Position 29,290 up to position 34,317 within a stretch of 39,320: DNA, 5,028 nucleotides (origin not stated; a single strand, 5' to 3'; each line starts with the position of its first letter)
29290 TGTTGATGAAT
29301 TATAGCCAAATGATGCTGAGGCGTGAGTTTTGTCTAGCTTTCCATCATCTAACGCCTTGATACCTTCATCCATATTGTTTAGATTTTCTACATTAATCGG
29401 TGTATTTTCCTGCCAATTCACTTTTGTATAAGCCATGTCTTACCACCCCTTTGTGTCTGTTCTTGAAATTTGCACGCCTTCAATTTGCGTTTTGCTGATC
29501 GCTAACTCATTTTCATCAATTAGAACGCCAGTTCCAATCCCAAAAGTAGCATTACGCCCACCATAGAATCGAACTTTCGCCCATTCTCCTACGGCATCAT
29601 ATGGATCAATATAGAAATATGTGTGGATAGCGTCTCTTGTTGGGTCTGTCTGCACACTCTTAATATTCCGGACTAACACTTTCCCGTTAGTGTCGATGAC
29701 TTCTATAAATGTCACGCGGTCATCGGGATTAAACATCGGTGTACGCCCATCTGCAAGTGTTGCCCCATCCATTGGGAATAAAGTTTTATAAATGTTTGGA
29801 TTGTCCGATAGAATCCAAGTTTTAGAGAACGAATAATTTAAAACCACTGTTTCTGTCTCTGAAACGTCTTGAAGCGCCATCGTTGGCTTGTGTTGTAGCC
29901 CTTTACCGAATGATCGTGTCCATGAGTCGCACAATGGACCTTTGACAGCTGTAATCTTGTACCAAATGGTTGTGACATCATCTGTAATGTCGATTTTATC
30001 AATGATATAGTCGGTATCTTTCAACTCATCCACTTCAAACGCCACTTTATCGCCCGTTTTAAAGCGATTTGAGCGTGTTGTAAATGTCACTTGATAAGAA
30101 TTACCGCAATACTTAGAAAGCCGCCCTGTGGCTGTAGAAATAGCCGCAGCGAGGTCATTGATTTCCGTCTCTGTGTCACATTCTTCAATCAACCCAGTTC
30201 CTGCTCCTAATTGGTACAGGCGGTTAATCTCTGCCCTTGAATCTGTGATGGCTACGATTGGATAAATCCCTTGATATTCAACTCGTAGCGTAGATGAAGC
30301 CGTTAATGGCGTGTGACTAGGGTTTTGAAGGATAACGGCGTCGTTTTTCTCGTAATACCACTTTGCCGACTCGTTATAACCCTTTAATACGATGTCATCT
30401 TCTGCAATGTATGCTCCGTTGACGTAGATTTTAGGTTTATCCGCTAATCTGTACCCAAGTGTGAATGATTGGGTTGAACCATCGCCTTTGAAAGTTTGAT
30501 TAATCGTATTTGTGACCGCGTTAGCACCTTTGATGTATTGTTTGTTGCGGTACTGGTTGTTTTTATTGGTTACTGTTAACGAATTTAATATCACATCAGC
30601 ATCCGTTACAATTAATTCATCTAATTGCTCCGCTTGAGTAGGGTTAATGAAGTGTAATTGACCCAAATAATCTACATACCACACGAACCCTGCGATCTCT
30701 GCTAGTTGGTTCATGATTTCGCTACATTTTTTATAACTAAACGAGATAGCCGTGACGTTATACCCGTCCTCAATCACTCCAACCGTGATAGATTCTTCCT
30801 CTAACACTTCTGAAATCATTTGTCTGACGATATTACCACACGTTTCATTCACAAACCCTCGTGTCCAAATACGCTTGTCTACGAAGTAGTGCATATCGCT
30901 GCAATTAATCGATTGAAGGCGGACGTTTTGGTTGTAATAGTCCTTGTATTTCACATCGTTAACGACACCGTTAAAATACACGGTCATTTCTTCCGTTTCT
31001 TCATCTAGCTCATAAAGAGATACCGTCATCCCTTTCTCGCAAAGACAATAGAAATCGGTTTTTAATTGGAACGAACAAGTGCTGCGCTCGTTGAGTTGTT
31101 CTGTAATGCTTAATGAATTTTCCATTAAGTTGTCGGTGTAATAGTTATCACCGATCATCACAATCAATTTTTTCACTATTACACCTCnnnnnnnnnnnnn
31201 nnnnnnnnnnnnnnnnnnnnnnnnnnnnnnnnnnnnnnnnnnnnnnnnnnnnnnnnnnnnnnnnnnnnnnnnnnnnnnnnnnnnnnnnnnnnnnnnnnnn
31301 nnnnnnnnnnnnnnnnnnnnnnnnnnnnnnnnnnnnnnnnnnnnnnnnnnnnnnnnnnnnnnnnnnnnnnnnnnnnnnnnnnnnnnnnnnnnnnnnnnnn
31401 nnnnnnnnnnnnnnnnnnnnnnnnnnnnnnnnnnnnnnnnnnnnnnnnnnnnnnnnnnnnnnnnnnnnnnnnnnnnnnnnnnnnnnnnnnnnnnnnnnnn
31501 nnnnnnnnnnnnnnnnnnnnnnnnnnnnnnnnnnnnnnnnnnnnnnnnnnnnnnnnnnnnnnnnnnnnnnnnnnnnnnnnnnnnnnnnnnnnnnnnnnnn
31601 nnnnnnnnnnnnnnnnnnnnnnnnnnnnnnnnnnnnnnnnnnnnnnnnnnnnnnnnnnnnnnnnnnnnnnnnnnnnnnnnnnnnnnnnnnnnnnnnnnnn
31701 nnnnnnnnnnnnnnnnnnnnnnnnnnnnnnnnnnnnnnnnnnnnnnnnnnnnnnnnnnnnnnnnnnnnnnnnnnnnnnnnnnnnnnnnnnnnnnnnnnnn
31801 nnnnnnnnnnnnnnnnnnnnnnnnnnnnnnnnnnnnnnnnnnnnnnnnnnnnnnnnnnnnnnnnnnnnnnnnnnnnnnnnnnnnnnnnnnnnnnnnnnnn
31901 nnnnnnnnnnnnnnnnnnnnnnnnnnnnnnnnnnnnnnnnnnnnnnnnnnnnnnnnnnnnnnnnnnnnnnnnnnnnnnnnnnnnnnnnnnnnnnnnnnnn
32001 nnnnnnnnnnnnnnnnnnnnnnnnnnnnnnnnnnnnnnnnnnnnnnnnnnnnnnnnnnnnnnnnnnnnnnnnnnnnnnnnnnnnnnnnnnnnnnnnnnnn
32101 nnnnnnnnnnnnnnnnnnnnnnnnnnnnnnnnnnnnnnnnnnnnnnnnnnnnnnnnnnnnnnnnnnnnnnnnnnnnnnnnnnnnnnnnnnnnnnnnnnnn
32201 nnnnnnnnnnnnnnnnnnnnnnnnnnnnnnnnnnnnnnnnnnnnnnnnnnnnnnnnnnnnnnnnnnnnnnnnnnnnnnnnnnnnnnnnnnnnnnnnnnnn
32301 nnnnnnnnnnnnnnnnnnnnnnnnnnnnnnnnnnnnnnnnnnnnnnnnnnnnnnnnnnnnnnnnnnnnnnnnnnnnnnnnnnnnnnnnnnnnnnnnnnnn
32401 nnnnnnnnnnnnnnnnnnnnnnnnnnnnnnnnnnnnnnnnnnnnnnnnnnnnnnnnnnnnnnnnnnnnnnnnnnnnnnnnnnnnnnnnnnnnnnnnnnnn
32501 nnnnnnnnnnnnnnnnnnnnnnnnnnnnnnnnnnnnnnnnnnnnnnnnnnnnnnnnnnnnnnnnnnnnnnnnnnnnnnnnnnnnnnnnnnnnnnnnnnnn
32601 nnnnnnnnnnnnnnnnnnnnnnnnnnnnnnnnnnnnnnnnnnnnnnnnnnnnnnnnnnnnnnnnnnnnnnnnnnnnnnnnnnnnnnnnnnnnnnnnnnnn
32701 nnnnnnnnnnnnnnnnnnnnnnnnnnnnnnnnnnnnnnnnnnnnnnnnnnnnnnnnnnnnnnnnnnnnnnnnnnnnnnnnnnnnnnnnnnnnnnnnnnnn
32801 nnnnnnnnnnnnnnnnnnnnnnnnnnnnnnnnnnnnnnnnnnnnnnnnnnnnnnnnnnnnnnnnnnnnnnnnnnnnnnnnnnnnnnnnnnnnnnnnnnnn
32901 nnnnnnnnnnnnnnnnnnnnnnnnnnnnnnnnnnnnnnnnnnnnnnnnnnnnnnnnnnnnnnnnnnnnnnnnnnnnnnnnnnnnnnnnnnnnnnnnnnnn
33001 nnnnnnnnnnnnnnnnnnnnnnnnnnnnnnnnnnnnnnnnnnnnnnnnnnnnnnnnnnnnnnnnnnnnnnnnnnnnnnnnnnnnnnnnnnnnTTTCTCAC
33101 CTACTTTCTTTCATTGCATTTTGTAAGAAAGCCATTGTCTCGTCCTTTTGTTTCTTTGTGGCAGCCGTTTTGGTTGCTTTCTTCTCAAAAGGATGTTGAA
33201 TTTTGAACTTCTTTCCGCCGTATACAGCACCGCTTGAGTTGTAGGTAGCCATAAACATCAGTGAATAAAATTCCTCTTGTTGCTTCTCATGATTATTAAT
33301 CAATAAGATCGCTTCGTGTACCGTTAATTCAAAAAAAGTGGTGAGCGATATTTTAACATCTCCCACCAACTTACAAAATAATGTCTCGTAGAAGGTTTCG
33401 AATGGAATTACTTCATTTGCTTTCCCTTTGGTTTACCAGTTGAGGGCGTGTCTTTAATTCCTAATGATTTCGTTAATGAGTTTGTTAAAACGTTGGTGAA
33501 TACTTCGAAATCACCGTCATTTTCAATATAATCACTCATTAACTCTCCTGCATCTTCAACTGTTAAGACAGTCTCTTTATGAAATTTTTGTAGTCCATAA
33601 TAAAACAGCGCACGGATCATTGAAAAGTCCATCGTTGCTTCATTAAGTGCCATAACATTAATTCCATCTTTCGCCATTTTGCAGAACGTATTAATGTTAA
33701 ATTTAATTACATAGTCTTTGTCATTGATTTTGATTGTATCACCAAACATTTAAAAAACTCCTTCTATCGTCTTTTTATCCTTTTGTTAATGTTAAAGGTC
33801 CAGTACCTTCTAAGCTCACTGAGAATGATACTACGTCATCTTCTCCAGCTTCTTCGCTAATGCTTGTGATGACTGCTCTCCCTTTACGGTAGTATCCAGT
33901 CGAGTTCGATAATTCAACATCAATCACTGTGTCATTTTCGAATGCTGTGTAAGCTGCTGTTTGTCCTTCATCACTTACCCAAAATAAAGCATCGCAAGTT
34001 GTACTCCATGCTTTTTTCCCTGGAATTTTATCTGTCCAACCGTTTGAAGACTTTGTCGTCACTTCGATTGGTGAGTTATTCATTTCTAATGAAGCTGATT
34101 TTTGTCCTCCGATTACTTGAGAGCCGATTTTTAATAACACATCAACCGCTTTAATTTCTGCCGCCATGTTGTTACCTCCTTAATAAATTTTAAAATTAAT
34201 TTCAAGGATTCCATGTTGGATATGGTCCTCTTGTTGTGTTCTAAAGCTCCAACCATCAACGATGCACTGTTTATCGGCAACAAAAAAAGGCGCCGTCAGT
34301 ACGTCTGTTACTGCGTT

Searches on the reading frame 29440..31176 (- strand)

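Call 85: search_protein_families(library=phrogs, proteins=[window:29440-31176:-], max_evalue=0.001)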
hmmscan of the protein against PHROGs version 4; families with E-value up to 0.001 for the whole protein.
window:29440-31176:- (578 aa): 1 family
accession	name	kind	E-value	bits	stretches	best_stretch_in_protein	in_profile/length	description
phrog_4930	-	tail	0.00036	20.8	1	61-234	63-226/319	baseplate hub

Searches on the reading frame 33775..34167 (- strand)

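Call 85: search_protein_families(library=phrogs, proteins=[window:33775-34167:-], max_evalue=0.001)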
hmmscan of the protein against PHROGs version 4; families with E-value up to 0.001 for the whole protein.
window:33775-34167:- (130 aa): 3 families
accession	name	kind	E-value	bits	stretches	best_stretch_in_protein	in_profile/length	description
phrog_1407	-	tail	3.1e-33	116.4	1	1-129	22-165/258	major tail protein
phrog_41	-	tail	4.3e-14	53.7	1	26-128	48-151/245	major tail protein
phrog_158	-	tail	2.9e-06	27.9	1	25-128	51-159/376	major tail protein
